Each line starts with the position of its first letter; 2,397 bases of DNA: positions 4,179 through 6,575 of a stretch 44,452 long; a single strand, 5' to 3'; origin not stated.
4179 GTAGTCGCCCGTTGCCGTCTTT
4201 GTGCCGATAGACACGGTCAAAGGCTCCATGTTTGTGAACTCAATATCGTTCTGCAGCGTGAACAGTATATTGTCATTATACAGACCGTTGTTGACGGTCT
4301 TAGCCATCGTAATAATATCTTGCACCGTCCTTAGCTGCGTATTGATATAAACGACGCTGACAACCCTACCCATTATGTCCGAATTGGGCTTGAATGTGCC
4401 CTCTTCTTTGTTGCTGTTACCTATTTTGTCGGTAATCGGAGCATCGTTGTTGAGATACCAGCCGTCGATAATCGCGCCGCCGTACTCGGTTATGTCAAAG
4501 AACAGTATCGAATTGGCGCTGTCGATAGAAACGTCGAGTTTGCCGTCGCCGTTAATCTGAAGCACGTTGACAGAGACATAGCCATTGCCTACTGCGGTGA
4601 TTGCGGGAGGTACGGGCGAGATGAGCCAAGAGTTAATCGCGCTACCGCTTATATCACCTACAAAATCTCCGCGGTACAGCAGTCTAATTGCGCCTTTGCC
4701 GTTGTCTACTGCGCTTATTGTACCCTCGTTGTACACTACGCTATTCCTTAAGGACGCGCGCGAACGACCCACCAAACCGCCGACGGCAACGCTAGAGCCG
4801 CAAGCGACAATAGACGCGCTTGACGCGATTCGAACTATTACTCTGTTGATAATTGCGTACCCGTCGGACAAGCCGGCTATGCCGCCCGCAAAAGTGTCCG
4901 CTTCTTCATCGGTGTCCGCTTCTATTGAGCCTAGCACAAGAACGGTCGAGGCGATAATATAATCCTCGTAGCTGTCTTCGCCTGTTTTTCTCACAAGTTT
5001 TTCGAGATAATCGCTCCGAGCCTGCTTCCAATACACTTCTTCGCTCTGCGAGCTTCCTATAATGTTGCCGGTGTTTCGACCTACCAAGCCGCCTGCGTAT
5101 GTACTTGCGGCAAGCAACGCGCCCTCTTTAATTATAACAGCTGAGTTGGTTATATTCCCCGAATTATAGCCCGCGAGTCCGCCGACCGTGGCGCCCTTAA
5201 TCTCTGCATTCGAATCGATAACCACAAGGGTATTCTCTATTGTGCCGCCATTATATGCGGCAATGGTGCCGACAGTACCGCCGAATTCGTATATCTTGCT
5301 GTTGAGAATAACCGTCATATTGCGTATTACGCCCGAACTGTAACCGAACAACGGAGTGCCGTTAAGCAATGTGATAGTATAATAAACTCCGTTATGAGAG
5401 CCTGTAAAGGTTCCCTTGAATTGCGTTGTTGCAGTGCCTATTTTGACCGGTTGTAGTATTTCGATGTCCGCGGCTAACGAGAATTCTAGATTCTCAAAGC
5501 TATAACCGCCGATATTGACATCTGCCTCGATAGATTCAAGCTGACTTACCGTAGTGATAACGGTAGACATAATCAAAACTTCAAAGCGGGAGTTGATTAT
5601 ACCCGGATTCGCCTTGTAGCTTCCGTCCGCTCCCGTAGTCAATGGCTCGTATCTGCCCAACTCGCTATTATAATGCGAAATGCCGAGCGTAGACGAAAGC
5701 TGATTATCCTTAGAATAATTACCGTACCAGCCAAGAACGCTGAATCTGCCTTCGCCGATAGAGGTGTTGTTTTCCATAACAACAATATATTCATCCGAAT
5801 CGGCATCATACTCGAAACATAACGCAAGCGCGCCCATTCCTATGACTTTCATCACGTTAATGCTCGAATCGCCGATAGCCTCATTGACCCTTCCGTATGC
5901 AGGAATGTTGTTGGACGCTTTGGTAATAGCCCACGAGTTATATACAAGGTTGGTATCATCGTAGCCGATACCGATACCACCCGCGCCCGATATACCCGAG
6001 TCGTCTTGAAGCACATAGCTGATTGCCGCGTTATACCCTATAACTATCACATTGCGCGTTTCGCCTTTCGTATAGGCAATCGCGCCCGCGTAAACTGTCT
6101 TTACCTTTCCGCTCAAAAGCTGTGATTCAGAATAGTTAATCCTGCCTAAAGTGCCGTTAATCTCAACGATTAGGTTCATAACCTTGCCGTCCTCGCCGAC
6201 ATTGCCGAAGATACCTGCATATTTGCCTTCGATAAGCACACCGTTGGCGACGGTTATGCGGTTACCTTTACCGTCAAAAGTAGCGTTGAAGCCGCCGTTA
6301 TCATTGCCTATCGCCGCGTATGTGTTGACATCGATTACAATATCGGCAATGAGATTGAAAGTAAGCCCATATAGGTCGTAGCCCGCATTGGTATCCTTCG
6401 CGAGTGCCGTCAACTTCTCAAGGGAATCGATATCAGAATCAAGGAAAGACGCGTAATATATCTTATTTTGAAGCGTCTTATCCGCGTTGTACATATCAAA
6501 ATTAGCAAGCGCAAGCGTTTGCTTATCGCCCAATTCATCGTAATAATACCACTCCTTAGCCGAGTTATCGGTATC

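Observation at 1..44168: Two-gene giant surface-protein locus (>14,600 codons) apparently driven by one promoter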

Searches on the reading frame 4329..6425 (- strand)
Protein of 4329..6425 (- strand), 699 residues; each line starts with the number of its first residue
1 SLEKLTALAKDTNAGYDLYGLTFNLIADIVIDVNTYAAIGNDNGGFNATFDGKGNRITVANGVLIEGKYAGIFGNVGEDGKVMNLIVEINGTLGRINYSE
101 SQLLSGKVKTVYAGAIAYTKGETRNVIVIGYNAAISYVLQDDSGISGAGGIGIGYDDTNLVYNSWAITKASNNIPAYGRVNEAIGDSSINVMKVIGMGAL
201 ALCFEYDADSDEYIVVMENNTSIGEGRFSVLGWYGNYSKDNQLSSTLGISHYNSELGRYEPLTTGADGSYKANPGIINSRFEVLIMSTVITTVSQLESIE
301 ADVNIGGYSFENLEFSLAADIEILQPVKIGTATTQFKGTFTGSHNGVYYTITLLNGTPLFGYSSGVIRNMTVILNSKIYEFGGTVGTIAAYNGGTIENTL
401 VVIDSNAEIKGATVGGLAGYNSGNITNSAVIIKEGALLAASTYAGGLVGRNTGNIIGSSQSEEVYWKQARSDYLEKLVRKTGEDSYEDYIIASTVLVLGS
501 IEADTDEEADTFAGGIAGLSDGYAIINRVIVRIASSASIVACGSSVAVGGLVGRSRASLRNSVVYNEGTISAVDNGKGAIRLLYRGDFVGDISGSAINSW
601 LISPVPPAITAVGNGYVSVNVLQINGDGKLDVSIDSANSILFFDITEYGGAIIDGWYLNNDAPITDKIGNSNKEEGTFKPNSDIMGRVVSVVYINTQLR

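Call 104: search_dna_similar(query=window:4329-6425:-, collection=plasmids, mode=protein, max_rows=8)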
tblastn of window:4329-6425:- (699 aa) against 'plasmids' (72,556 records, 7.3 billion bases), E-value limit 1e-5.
No match.

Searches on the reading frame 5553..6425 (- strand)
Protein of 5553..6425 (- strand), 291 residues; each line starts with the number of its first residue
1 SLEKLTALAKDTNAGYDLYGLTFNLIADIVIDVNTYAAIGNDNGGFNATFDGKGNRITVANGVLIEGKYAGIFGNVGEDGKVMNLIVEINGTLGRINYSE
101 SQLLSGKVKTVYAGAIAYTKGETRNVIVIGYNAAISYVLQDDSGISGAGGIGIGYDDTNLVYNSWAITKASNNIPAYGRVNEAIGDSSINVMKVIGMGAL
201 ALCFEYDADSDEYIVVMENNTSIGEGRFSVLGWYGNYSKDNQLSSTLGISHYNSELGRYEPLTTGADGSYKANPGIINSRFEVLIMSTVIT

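Call 73: search_solved_structures(query=A7, max_evalue=1, show_alignments=2)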
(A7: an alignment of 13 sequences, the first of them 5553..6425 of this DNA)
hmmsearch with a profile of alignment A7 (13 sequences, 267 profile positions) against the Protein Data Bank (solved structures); distinct sequences matched with E-value up to 1: 1.
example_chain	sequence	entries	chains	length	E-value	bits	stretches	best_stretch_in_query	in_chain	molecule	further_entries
6fzi_A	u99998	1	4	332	0.39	13.6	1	112-228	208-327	Glyceraldehyde-3-phosphate dehydrogenase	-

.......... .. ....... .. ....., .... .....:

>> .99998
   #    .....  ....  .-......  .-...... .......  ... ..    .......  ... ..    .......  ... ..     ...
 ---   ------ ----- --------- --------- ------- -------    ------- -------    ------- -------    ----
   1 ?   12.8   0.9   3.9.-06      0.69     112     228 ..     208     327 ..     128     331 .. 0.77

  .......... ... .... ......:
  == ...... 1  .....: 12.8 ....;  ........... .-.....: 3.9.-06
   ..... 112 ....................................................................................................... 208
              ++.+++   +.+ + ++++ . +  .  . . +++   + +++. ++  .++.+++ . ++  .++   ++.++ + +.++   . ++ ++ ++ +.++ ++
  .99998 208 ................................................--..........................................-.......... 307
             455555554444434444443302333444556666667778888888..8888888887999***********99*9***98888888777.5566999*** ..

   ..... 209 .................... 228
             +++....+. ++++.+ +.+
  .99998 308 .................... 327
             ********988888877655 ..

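Call 89: search_protein_families(library=pfam, alignment_id=A7, max_evalue=0.1)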
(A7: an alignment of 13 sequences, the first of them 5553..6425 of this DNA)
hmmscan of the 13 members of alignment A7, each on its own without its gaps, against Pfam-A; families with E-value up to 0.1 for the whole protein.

A. member 1, window:5553-6425:- (291 aa): 0 families

B. families by the number of members that match (of 13 scanned): 8 families
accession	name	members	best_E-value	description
PF07581.17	Glug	3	8.6e-07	The GLUG motif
PF13229.12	Beta_helix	1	0.0012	Right handed beta helix region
PF03698.18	UPF0180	1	0.0038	Uncharacterised protein family (UPF0180)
PF21138.3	SMUBP-2_HCS1_1B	1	0.0089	Helicase SMUBP-2/HCS1, 1B domain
PF21710.3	Spt6_S1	1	0.016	Spt6, S1/OB domain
PF05342.19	Peptidase_M26_N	1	0.035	M26 IgA1-specific Metallo-endopeptidase N-terminal region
PF13517.12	FG-GAP_3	1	0.052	FG-GAP-like repeat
PF17161.10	DUF5123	1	0.099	Domain of unknown function (DUF5123)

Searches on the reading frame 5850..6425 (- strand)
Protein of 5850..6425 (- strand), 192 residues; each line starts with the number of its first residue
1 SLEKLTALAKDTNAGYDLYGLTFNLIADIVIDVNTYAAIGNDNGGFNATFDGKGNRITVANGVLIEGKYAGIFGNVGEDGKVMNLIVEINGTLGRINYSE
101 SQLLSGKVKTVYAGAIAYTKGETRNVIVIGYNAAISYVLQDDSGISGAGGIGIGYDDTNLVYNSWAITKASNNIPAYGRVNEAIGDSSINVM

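Call 88: find_homologous_proteins(query=A8, max_evalue=0.00001)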
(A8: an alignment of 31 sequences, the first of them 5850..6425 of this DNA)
Query A8 (31 sequences) (192 aa, profile of the alignment): 6 proteins with E <= 0.00001 among 6488 candidates.
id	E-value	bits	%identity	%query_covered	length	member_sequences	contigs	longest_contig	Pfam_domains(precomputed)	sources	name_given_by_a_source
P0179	4.8e-15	74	32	53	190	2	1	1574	-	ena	-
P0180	8.0e-14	70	26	85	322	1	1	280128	PF07581.18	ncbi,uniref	ncbi:hypothetical protein, partial [Sporosalibacterium faouarense]|uniref:hypothetical protein n=1 T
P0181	8.4e-9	53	30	48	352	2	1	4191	PF07581.18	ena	-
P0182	6.1e-7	47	53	9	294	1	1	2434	PF07581.18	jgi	-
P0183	1.0e-6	46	26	31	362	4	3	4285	PF07581.18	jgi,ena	-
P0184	1.1e-6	46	41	23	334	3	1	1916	PF07581.18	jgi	-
